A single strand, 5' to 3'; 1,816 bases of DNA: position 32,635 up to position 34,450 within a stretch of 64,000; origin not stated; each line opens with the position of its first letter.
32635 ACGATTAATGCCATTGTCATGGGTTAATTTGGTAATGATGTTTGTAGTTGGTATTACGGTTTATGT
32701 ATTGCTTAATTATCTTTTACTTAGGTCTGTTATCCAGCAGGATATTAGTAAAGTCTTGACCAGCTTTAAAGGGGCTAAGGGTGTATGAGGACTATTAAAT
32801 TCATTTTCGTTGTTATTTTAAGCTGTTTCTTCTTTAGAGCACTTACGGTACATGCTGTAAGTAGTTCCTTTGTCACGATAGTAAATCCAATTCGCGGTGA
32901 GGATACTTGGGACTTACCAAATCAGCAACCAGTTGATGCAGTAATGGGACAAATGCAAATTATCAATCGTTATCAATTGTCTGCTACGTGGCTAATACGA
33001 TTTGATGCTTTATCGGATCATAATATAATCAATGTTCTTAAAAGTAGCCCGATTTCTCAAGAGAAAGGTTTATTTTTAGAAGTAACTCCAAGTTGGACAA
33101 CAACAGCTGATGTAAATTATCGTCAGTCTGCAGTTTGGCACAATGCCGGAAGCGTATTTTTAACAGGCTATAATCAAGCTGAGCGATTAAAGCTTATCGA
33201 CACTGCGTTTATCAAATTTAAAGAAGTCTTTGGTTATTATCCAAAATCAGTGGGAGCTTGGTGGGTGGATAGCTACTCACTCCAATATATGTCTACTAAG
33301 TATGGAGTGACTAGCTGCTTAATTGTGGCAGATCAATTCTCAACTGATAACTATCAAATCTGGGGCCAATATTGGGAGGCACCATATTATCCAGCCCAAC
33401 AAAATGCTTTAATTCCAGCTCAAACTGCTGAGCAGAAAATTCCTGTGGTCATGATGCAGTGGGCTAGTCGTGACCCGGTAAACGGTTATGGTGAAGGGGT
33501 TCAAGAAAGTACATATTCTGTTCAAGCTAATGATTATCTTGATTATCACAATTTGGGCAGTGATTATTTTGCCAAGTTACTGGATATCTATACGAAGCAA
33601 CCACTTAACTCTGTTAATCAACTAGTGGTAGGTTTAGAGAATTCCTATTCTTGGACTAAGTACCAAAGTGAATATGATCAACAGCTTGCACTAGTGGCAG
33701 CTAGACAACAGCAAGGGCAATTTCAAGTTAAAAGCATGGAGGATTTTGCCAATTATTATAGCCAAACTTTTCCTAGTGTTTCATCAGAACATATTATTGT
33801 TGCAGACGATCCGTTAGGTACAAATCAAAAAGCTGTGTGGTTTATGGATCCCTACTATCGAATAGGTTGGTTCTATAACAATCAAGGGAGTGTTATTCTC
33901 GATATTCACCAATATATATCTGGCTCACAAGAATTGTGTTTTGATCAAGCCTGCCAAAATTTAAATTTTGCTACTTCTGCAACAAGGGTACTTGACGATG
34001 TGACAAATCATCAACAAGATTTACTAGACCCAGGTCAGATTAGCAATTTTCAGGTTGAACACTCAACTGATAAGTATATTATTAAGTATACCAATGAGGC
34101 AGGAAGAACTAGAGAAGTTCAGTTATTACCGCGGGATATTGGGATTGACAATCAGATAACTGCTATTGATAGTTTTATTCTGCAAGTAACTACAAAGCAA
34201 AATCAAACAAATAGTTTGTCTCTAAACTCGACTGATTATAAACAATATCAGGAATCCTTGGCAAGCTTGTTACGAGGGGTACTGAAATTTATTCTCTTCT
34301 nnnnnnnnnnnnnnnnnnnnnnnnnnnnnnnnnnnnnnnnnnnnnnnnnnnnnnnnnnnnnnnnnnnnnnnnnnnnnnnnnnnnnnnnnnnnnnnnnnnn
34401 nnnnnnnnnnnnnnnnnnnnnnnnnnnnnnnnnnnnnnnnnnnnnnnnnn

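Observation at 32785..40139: Family D: an HDxxWH membrane module, once fused to a large secreted domain and once free on the opposite strand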

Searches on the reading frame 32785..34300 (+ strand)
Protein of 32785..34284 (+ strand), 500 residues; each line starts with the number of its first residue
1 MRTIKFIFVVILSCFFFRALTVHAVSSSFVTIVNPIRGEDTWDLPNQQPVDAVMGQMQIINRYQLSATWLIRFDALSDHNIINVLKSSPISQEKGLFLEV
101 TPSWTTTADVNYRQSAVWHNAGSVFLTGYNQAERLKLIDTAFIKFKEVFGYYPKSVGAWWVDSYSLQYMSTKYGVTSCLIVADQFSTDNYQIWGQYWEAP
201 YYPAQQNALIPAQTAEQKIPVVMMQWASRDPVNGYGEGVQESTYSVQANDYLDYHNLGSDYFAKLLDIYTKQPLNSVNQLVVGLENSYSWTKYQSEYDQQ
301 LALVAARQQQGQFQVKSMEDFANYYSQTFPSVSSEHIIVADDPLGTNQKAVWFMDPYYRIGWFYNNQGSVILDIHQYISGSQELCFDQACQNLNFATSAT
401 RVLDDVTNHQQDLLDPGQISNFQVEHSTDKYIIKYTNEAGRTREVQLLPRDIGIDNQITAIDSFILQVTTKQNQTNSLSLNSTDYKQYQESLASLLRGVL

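Call 10: search_protein_families(library=ncbifam, proteins=[window:32785-34300:+], max_evalue=0.1)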
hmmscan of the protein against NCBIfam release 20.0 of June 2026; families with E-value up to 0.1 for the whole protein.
window:32785-34300:+ (505 aa): 0 families

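Call 14: search_protein_families(library=pfam, proteins=[window:32785-34284:+], max_evalue=1)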
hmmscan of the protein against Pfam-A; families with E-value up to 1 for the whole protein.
window:32785-34284:+ (500 aa): 0 families
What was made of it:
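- On DUF3863 (PF12979; structure 3LM3): No hit at E up to 1 with the current Pfam copy (call 14).
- Closest known: BDI_3119 of Parabacteroides distasonis. Different: The current Pfam copy gives no hit on the window's own domain (call 14).
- There is no Polysacc_deac_1 Pfam match even at E up to 1 (call 14).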

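Call 42: find_homologous_proteins(query=window:32860-34224:+, max_evalue=0.001)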
Query window:32860-34224:+ (455 aa): 444 proteins with E <= 0.001 among 3424 candidates; the best 120 are listed.
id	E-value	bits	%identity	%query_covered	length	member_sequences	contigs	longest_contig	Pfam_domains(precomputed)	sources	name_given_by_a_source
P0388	4.4e-185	634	60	98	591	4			-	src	-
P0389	1.1e-183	630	58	100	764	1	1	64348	-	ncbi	-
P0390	2.6e-182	625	58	99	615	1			-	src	-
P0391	1.8e-180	619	57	100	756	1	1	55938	-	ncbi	-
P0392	3.0e-156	539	60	84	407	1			PF12979.14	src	-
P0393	1.7e-155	537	54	97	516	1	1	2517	-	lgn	-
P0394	1.8e-155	537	59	83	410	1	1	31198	PF12979.14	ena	-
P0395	6.1e-153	528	60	82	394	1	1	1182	PF12979.14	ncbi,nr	ncbi:MAG: hypothetical protein Q8Q86_00155, partial [Candidatus Daviesbacteria bacterium]|nr:hypothe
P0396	3.0e-152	526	53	97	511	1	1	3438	-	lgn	-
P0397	3.8e-152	526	58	83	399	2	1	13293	-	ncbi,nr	ncbi:hypothetical protein HYW43_00620, partial [Candidatus Daviesbacteria bacterium]|nr:hypothetical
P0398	1.0e-146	508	52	97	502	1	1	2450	-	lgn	-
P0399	8.3e-145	501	49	100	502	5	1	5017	-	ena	-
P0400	1.4e-143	497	50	97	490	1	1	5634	-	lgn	-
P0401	1.5e-143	497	50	97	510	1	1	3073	-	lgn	-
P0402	8.7e-140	485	50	97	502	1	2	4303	-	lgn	-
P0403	2.6e-137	477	53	96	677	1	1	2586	PF12979.14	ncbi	-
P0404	1.7e-134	468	48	98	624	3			PF12979.14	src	-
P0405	2.9e-127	444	45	100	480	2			PF12979.14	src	-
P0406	3.8e-127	443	50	86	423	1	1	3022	PF12979.14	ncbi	ncbi:MAG: hypothetical protein G01um101493_264, partial [Microgenomates group bacterium Gr01-1014_93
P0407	3.7e-125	437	51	86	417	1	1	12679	PF12979.14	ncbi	-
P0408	4.7e-121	423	45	99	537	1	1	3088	PF12979.14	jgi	jgi:hypothetical protein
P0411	9.6e-110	386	64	57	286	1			PF12979.14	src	-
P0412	1.6e-108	382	52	78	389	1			PF12979.14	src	-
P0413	8.2e-98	347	40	96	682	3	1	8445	PF12979.14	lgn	-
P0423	3.6e-95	338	56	58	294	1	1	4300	PF12979.14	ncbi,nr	ncbi:MAG: hypothetical protein NTV20_01820 [Candidatus Shapirobacteria bacterium]|nr:hypothetical pr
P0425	1.1e-94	336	40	96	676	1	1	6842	PF12979.14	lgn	-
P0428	3.0e-94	335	41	90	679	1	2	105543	-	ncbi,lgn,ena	-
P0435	5.7e-93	331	43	87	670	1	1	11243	PF12979.14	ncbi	-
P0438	1.9e-92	329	39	95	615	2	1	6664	PF12979.14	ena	-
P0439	2.6e-92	328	41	91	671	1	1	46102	PF12979.14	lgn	-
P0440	6.6e-92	327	42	84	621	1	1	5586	PF12979.14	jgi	jgi:hypothetical protein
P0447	5.3e-91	324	41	89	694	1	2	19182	-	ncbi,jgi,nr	ncbi:hypothetical protein C4577_00430 [Candidatus Parcubacteria bacterium]|nr:MAG: hypothetical prot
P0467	2.2e-89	319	39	94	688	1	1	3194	PF12979.14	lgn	-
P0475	2.2e-88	316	42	83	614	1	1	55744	PF12979.14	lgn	-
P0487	3.3e-87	312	41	89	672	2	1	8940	PF12979.14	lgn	-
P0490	3.7e-87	312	42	83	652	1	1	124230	PF12979.14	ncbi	-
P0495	1.1e-86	310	41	87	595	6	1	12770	PF12979.14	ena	-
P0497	1.6e-86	309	38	93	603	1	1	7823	PF12979.14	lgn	-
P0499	3.6e-86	308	42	84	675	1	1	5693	PF12979.14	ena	-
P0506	8.8e-86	307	39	91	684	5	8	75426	PF12979.14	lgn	-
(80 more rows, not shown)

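Call 43: find_encoding_contigs(protein=P0447, flank=10000, max_places=1)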
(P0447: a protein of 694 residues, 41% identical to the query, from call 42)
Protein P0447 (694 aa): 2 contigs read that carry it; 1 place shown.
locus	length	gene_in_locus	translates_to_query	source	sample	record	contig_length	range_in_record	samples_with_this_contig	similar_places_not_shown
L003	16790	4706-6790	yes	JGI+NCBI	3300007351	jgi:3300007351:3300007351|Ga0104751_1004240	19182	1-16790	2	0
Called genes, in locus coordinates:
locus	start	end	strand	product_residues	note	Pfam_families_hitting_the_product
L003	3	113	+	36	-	?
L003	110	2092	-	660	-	-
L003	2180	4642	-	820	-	PF09586:YfhO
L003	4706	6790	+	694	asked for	-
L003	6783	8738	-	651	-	-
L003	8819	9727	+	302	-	PF00535:Glycos_transf_2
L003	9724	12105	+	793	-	PF09586:YfhO (weak)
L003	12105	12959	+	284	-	PF00535:Glycos_transf_2, PF13641:Glyco_tranf_2_3, PF13632:Glyco_trans_2_3 (weak)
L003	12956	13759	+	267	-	PF00535:Glycos_transf_2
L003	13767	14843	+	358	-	PF00534:Glycos_transf_1, PF13692:Glyco_trans_1_4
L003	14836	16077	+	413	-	PF09594:GT87 (weak)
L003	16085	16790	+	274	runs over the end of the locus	PF00535:Glycos_transf_2, PF10111:Glyco_tranf_2_2, PF13641:Glyco_tranf_2_3, PF13712:Glyco_tranf_2_5 (faint)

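Call 44: find_encoding_contigs(protein=P0428, flank=10000, max_places=1)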
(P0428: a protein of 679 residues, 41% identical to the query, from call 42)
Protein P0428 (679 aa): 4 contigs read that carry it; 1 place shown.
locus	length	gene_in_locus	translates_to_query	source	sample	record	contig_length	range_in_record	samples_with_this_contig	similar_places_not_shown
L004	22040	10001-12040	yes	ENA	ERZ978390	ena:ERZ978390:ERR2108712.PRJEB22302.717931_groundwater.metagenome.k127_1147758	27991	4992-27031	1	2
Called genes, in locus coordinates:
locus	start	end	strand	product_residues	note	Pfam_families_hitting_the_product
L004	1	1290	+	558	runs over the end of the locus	PF13231:PMT_2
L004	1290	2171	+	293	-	PF00535:Glycos_transf_2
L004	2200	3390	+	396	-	-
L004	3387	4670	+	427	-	PF01943:Polysacc_synt, PF13440:Polysacc_synt_3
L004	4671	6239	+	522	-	-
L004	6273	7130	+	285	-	PF00535:Glycos_transf_2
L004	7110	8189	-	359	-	-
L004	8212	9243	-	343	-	-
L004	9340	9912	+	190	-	PF07099:DUF1361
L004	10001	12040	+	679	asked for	-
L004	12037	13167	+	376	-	PF13439:Glyco_transf_4, PF20706:GT4-conflict, PF00534:Glycos_transf_1, PF13692:Glyco_trans_1_4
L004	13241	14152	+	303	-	PF03721:UDPG_MGDP_dh_N, PF00984:UDPG_MGDP_dh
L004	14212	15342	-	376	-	PF00106:adh_short, PF01073:3Beta_HSD, PF01370:Epimerase, PF02719:Polysacc_synt_2, PF13460:NAD_binding_10, PF16363:GDP_Man_Dehyd, PF01370:Epimerase, PF16363:GDP_Man_Dehyd, +3 more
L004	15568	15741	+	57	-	-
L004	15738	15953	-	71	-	-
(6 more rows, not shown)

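Call 66: search_solved_structures(query=A5, max_evalue=10, show_alignments=2)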
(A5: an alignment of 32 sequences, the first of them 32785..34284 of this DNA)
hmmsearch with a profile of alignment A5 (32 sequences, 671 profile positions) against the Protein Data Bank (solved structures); distinct sequences matched with E-value up to 10: 1.
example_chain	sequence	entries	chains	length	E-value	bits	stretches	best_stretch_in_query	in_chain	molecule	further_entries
3lm3_A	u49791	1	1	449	3.5e-06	29.5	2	145-220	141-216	uncharacterized protein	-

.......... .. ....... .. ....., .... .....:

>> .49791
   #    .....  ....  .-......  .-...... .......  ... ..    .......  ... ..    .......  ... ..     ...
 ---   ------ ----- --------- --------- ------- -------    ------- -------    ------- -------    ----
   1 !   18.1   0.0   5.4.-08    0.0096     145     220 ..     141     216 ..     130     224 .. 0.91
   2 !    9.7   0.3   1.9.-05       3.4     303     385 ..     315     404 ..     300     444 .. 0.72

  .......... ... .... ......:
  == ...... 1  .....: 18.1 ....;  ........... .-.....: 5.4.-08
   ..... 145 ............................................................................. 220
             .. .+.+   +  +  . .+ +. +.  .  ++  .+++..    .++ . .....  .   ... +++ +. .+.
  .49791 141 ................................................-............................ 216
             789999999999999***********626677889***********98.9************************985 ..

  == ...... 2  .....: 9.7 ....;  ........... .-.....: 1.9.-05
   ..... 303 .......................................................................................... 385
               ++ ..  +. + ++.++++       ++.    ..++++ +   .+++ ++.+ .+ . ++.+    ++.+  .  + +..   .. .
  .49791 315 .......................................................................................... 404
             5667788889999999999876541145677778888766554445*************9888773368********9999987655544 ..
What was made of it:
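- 32860..33774 (+): 7-stranded beta/alpha barrel of A (about residues 26-330), DUF3863/3LM3-like. Profile versus 3LM3: E 3.5e-6 (call 66).
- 33775..34194 (+): Beta-sandwich subdomain of A (about residues 331-470). The second matched block to 3LM3 covers profile positions 303-385 (call 66).
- Closest known: BDI_3119 of Parabacteroides distasonis. Same: Sequence-profile homology at E 3.5e-6, including a shared PFYPS...PAQ block (call 66).
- Closest known: BDI_3119 of Parabacteroides distasonis. Different: D162 and D183 of A are not conserved in it (call 66).
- D162 and D183 of the barrel are not conserved in 3LM3 (call 66), and the barrel could be a non-catalytic binding domain.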
